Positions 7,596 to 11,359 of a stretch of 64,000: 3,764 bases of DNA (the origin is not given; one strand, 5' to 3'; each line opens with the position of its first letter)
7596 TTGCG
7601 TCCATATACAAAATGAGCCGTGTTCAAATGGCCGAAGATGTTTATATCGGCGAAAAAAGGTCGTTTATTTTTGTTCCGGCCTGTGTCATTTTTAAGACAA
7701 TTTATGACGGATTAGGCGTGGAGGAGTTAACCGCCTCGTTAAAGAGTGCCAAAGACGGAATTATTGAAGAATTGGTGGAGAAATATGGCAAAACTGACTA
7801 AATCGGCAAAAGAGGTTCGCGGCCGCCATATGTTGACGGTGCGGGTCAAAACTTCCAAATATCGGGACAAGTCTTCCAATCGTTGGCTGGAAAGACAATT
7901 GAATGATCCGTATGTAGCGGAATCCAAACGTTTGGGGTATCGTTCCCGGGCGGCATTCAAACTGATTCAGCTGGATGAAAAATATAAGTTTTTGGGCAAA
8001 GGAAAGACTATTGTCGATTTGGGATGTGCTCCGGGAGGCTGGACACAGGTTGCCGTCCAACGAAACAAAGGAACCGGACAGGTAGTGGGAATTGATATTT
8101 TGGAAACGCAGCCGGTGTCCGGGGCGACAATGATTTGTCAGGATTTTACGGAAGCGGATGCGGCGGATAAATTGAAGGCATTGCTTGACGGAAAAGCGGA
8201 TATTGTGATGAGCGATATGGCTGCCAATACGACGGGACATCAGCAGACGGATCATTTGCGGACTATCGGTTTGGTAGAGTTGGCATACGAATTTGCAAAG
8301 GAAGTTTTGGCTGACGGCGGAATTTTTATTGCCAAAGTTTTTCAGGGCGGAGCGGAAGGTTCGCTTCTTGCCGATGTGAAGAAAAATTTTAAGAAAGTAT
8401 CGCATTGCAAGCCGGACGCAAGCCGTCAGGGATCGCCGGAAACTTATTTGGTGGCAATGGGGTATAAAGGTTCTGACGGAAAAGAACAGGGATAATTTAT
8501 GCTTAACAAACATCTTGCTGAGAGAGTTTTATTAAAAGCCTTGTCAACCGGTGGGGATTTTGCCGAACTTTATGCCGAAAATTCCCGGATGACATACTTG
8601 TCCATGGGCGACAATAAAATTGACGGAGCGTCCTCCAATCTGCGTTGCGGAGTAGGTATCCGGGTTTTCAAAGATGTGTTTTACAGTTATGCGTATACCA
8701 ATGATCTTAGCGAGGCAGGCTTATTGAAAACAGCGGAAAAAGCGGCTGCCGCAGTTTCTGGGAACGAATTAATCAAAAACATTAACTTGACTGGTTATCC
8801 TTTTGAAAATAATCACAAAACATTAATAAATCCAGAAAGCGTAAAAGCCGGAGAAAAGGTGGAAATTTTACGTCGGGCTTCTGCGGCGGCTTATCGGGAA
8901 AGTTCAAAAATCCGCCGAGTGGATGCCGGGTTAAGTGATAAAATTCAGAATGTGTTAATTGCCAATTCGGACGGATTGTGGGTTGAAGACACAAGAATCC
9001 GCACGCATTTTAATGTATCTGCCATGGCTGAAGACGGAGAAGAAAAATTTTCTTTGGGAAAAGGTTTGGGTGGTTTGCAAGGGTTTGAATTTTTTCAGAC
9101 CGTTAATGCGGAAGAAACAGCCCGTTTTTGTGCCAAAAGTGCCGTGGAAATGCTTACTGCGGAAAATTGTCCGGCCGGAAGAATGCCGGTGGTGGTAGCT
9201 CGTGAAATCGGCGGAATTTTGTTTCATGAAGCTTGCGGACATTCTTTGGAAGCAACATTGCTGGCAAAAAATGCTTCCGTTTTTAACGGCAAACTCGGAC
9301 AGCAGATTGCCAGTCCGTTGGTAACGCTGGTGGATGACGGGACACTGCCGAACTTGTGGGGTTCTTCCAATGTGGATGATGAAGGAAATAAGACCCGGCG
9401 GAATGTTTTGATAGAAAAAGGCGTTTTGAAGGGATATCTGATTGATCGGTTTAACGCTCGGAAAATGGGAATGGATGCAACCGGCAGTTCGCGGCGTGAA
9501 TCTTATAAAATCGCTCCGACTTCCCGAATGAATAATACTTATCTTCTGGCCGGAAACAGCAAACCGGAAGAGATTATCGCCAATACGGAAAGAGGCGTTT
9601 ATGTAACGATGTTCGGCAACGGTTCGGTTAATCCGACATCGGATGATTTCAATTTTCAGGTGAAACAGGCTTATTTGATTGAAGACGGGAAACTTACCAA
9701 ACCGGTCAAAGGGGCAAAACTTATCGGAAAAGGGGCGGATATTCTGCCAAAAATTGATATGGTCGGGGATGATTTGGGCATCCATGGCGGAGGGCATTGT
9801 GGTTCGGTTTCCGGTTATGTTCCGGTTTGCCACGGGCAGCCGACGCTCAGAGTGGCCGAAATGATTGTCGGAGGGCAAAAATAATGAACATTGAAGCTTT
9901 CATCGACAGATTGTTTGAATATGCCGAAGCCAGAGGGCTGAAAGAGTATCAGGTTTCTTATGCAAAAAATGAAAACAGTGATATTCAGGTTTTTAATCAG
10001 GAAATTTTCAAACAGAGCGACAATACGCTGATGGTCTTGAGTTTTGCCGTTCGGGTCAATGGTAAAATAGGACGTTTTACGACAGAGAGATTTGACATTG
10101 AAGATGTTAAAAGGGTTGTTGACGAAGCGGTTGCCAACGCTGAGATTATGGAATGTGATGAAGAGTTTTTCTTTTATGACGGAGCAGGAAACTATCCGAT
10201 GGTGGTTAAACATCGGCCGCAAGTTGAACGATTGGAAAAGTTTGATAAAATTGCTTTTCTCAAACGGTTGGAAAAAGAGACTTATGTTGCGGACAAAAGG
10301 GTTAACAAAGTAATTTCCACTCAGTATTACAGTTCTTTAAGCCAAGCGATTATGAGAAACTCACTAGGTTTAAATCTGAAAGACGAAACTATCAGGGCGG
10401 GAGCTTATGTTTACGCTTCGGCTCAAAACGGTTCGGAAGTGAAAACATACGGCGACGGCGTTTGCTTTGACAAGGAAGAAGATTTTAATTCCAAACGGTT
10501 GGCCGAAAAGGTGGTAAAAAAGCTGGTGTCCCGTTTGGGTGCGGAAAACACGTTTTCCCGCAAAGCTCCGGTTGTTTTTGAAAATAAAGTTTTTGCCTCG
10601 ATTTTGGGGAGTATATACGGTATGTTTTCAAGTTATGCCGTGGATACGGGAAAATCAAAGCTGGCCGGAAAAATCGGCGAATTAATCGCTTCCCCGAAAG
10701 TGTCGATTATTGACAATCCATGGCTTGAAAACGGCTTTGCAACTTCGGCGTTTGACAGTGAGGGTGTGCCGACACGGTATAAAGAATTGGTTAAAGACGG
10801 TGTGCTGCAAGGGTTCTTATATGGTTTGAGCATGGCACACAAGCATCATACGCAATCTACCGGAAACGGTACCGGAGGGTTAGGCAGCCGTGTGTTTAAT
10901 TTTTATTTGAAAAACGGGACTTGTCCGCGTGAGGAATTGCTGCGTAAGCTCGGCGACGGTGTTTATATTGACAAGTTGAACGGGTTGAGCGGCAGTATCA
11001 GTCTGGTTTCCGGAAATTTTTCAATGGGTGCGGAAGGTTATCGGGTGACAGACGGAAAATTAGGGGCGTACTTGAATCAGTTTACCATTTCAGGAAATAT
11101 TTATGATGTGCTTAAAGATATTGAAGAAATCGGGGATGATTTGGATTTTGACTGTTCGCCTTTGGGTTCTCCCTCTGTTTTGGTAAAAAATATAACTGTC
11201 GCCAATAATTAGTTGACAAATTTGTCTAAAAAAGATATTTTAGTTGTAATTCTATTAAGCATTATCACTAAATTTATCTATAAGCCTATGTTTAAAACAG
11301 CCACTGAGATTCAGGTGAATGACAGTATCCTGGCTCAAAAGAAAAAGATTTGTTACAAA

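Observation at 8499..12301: Two uncharacterized proteins translationally coupled downstream of tldD-pmbA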

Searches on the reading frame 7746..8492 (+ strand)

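Call 5: search_protein_families(library=pfam, proteins=[window:7746-8492:+], max_evalue=1)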
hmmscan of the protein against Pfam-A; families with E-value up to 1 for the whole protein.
window:7746-8492:+ (249 aa): 6 families
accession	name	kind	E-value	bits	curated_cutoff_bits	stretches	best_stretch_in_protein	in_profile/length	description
PF01728.25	FtsJ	-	1.4e-57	195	24.1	1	65-240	1-181/181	FtsJ-like methyltransferase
PF13847.12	Methyltransf_31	-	4.4e-09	36.6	27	1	85-218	3-129/145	Methyltransferase domain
PF13649.12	Methyltransf_25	-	8.4e-05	23.6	27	1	89-163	1-77/97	Methyltransferase domain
PF13489.12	Methyltransf_23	-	8.6e-05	22.8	27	1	80-156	19-87/164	Methyltransferase domain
PF00497.25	SBP_bac_3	-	0.054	13.7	26.4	1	109-166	17-74/132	Bacterial extracellular solute-binding proteins, family 3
PF01189.24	Methyltr_RsmB-F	-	0.058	13.5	27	1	86-120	9-43/199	16S rRNA methyltransferase RsmB/F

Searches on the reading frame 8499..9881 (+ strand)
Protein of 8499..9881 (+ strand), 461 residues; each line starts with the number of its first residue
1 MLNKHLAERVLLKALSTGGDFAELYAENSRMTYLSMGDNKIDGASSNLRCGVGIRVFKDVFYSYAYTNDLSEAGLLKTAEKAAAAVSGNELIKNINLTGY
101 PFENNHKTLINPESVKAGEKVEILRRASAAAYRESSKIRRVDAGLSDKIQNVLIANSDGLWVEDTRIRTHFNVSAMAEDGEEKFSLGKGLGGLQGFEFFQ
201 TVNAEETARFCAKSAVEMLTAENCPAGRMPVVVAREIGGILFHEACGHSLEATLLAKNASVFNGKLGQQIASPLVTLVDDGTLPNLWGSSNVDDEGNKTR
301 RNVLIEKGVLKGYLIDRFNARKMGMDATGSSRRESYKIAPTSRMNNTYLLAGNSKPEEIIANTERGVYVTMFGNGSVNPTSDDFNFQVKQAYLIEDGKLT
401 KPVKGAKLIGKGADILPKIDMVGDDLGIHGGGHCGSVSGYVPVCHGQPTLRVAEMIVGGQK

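Call 5: search_protein_families(library=pfam, proteins=[window:8499-9881:+], max_evalue=1)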
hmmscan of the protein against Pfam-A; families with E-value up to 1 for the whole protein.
window:8499-9881:+ (461 aa): 3 families
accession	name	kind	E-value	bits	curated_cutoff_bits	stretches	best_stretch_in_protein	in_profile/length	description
PF19289.4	PmbA_TldD_3rd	-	2.2e-69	233.4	22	1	227-459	2-220/220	PmbA/TldA metallopeptidase C-terminal domain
PF19290.4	PmbA_TldD_2nd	-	1.2e-17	64.8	20.9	1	111-219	2-109/109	PmbA/TldA metallopeptidase central domain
PF01523.21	PmbA_TldD_1st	-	2.9e-15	56.6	20.9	1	22-85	1-64/65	PmbA/TldA metallopeptidase domain 1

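Call 6: search_protein_families(library=ncbifam, proteins=[window:8499-9881:+], max_evalue=1)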
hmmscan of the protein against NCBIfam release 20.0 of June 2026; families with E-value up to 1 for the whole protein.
window:8499-9881:+ (461 aa): 3 families
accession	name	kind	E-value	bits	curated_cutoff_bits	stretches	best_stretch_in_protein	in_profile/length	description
NF008006.0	PRK10735.1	equivalog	2.6e-104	349.3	513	1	19-460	33-480/481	metalloprotease TldD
NF040952.1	Arch_mtprotase_TldD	equivalog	4.2e-62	210.3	635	1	10-458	3-443/443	zinc metalloprotease TldD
NF008268.0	PRK11040.1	equivalog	3.2e-24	85.4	438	1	39-437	49-436/446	metalloprotease PmbA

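Call 17: search_protein_families(library=padloc, proteins=[window:8499-9881:+], max_evalue=1)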
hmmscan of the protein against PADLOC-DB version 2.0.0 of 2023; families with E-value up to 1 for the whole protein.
window:8499-9881:+ (461 aa): 0 families

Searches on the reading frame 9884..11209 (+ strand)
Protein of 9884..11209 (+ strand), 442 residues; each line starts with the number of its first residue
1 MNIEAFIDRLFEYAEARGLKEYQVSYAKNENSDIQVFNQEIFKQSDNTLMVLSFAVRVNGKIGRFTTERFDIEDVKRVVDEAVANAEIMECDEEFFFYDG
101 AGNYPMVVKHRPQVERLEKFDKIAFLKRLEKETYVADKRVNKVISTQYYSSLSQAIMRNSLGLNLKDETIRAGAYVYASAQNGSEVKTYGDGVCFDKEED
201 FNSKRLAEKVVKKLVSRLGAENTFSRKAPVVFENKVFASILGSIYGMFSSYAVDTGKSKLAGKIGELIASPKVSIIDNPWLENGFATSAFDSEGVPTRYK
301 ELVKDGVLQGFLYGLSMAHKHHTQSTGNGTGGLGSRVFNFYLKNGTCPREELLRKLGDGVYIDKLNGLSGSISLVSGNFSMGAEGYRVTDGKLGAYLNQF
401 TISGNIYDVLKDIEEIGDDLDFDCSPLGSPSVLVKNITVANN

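Call 5: search_protein_families(library=pfam, proteins=[window:9884-11209:+], max_evalue=1)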
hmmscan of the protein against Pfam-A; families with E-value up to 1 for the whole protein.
window:9884-11209:+ (442 aa): 4 families
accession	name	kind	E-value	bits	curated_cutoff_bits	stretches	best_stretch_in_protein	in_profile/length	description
PF19289.4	PmbA_TldD_3rd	-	2.3e-63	213.7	22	1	226-440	2-219/220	PmbA/TldA metallopeptidase C-terminal domain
PF19290.4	PmbA_TldD_2nd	-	8.1e-13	49.2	20.9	1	121-218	10-109/109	PmbA/TldA metallopeptidase central domain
PF01523.21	PmbA_TldD_1st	-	0.0084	16.7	20.9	1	24-86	3-65/65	PmbA/TldA metallopeptidase domain 1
PF00448.28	SRP54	-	0.2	11.7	22.7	1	73-211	66-195/196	SRP54-type protein, GTPase domain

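Call 6: search_protein_families(library=ncbifam, proteins=[window:9884-11209:+], max_evalue=1)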
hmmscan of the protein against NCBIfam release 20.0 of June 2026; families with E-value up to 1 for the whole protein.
window:9884-11209:+ (442 aa): 3 families
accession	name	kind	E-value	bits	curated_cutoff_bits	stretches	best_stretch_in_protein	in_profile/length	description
NF008268.0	PRK11040.1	equivalog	3.9e-38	131.3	438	1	121-440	132-444/446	metalloprotease PmbA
NF040952.1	Arch_mtprotase_TldD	equivalog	3.8e-25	88.5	635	1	12-422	5-414/443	zinc metalloprotease TldD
NF008006.0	PRK10735.1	equivalog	2.8e-19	69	513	1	114-423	126-448/481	metalloprotease TldD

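Call 17: search_protein_families(library=padloc, proteins=[window:9884-11209:+], max_evalue=1)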
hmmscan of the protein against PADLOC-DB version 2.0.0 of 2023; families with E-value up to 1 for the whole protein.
window:9884-11209:+ (442 aa): 0 families

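Call 23: find_related_loci(query=window:9884-11209:+, collection=genome_contigs, flank=6000)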
Query window:9884-11209:+ (442 aa) in genome_contigs; peptide patterns used: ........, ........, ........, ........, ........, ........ (x = any residue, [..] = any of these).
54 stretches matched a pattern; 3 encode a relative of the query (tblastn E <= 1e-3); 3 distinct loci.
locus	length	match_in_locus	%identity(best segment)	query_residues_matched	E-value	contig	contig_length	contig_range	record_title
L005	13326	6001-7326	89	1-442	0e+0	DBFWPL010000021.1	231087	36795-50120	MAG TPA_asm: Alphaproteobacteria bacterium isolate MAG7984 contig21, whole genome shotgun sequence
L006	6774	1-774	88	185-442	3e-150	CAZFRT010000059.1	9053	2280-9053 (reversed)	MAG TPA_asm: uncultured Azospirillum sp. isolate SRP199465_co1_102 genome assembly, contig: NODE_22219_length_9053_cov_5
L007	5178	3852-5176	88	1-420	5e-40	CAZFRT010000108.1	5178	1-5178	MAG TPA_asm: uncultured Azospirillum sp. isolate SRP199465_co1_102 genome assembly, contig: NODE_43689_length_5178_cov_3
